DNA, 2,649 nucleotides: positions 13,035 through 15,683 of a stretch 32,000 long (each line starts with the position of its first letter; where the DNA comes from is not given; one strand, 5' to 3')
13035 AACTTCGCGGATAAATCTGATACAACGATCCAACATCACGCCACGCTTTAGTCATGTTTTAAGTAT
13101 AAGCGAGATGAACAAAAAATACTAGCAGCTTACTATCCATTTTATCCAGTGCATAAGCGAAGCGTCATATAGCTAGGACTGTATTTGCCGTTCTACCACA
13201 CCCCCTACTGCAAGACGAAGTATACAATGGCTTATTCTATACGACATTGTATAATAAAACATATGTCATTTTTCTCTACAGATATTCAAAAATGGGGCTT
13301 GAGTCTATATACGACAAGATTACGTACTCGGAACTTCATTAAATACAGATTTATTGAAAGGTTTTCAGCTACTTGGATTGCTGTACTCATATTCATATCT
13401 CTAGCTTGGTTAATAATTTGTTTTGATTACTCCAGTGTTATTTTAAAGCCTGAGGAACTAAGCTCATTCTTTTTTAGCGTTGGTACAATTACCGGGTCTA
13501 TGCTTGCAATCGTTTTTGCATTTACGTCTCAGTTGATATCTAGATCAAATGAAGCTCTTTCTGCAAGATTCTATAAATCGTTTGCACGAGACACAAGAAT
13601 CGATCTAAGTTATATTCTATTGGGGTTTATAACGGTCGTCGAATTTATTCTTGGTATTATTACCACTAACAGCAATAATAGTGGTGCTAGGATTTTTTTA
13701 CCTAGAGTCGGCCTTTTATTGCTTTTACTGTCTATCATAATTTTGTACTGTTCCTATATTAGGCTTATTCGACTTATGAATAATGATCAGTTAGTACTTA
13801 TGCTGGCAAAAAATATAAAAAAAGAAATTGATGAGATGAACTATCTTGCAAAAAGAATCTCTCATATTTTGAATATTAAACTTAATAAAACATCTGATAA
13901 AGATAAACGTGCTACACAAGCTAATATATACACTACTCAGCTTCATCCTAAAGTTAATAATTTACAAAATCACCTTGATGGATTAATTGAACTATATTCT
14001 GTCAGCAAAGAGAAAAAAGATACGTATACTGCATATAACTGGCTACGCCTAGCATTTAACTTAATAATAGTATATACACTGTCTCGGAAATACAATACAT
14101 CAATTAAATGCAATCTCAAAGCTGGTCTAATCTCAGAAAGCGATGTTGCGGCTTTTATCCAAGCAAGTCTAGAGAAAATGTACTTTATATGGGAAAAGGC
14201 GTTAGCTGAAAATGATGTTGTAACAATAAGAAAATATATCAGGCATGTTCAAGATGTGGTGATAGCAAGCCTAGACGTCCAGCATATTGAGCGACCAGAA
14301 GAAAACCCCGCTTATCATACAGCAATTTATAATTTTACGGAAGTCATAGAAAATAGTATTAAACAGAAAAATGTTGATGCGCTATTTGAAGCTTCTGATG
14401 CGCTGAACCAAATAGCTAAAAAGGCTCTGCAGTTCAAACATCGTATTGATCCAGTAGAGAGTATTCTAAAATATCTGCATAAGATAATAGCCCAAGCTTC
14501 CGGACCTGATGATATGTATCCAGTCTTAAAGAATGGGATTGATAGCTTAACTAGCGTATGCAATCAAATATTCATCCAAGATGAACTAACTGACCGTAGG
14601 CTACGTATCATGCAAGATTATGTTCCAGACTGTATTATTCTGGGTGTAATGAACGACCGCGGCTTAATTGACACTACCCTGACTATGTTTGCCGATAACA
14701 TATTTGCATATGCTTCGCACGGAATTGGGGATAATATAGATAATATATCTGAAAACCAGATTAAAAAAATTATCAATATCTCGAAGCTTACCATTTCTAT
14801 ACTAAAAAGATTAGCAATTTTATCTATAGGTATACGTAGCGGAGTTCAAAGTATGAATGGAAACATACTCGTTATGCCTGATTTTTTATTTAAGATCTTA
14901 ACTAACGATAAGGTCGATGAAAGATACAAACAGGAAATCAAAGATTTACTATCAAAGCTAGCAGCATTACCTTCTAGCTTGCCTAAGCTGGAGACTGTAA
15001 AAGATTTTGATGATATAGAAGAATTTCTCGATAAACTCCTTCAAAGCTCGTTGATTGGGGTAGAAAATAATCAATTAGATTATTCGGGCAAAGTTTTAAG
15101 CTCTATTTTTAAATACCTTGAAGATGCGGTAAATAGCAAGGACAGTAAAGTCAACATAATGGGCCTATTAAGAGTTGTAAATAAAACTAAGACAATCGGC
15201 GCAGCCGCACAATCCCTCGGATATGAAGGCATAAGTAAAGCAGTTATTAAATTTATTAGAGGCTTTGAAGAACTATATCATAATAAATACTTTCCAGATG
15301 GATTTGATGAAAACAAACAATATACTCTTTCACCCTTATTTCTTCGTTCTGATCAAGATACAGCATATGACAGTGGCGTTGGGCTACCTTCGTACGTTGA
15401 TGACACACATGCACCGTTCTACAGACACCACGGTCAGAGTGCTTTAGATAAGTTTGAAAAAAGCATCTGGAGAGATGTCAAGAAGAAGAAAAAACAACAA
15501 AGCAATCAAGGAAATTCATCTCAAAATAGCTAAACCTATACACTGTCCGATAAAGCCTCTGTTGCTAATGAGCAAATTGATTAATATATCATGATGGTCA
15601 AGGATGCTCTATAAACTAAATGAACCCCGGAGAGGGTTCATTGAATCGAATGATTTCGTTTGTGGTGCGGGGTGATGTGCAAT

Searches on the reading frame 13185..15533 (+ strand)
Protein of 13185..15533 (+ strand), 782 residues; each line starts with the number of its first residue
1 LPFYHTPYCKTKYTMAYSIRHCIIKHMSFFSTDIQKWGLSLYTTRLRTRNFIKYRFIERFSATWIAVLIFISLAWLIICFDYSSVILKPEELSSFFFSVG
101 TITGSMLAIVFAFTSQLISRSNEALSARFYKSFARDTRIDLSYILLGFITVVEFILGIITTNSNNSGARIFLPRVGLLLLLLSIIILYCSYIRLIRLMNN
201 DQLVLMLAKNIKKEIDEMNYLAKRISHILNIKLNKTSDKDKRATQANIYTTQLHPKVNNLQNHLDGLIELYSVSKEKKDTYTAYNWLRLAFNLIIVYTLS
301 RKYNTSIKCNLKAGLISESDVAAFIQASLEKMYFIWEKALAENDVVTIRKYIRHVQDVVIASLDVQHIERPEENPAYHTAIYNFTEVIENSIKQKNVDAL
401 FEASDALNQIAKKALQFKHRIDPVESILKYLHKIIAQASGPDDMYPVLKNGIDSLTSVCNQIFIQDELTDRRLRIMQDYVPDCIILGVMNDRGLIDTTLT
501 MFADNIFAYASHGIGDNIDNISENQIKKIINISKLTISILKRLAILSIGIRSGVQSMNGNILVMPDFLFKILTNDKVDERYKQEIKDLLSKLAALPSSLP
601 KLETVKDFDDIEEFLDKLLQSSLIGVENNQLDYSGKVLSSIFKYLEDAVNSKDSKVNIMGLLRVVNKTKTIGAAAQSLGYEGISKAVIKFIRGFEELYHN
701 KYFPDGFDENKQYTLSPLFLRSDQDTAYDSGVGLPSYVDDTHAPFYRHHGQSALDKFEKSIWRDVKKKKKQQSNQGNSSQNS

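Call 4: search_protein_families(library=pfam, proteins=[window:13185-15533:+], max_evalue=1)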
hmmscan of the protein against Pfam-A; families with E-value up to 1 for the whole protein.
window:13185-15533:+ (782 aa): 1 family
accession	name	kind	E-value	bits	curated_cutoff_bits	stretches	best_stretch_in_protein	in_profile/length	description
PF06667.17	PspB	-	0.4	11.2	25.6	0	402-429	38-65/73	Phage shock protein B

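Call 5: search_protein_families(library=padloc, proteins=[window:13185-15533:+], max_evalue=1)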
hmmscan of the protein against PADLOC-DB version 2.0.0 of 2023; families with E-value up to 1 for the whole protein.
window:13185-15533:+ (782 aa): 0 families

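Call 29: search_protein_families(library=ncbifam, proteins=[window:13185-15530:+], max_evalue=0.01)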
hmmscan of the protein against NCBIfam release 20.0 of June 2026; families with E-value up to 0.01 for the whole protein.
window:13185-15530:+ (782 aa): 0 families

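Call 44: search_protein_families(library=phrogs, proteins=[window:13185-15530:+], max_evalue=0.01)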
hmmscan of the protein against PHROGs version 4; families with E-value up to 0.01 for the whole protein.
window:13185-15530:+ (782 aa): 0 families

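Call 79: find_homologous_proteins(query=window:13263-15530:+)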
Query window:13263-15530:+ (756 aa): 62 proteins with E <= 0.001 among 8000 candidates.
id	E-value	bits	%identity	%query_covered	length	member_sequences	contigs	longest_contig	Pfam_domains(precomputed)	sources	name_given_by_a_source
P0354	0.0e+0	1657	100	100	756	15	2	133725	-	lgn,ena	-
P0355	0.0e+0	1526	94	98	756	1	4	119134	-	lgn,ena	-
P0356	0.0e+0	1504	93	99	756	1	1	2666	-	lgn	-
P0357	0.0e+0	1495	92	100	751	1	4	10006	-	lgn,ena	-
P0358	0.0e+0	1480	92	98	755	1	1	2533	-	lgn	-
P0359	0.0e+0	1475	91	98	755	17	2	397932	-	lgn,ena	-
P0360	0.0e+0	1472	90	100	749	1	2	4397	-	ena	-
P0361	0.0e+0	1472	90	100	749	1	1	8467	-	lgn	-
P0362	0.0e+0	1467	90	100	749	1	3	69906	-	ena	-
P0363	0.0e+0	1461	89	100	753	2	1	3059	-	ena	-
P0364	0.0e+0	1444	89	100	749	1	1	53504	-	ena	-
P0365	0.0e+0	1439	89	100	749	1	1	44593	-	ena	-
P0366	0.0e+0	1434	89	99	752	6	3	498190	-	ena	-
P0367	0.0e+0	1419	88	100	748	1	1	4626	-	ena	-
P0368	0.0e+0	1417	88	100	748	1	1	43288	-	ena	-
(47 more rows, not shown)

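Call 84: find_encoding_contigs(protein=P0354, flank=10000, max_places=3)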
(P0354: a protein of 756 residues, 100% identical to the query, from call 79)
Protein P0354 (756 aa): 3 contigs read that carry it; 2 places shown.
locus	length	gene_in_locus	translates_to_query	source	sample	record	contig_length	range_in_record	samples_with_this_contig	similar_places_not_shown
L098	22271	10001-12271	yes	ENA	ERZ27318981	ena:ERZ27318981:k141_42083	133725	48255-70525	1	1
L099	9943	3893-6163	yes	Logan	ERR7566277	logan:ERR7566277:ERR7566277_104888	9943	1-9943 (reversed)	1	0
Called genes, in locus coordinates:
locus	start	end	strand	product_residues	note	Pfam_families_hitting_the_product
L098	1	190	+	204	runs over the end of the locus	-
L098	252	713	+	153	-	-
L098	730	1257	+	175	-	-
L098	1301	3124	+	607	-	PF00009:GTP_EFTU, PF01926:MMR_HSR1 (faint), PF03144:GTP_EFTU_D2, PF22042:EF-G_D2, PF00679:EFG_C, PF21018:BipA_C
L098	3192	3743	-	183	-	-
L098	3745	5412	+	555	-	PF01204:Trehalase, PF22422:MGH1-like_GH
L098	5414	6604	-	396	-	PF01078:Mg_chelatase (faint), PF05496:RuvB_N, PF13191:AAA_16 (faint), PF00004:AAA, PF07728:AAA_5 (faint), PF13401:AAA_22 (faint), PF16193:AAA_assoc_2, PF12002:MgsA_C, +1 more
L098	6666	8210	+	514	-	PF18885:DUF5648, PF00149:Metallophos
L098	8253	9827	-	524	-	PF00128:Alpha-amylase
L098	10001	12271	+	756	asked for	-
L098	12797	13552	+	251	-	PF19952:DUF6414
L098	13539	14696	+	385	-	PF00004:AAA, PF07724:AAA_2, PF07728:AAA_5 (weak)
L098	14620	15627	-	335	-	PF14022:DUF4238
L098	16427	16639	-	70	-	-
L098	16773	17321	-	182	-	PF03602:Cons_hypoth95, PF06325:PrmA (weak), PF05175:MTS (weak)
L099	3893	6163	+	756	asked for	-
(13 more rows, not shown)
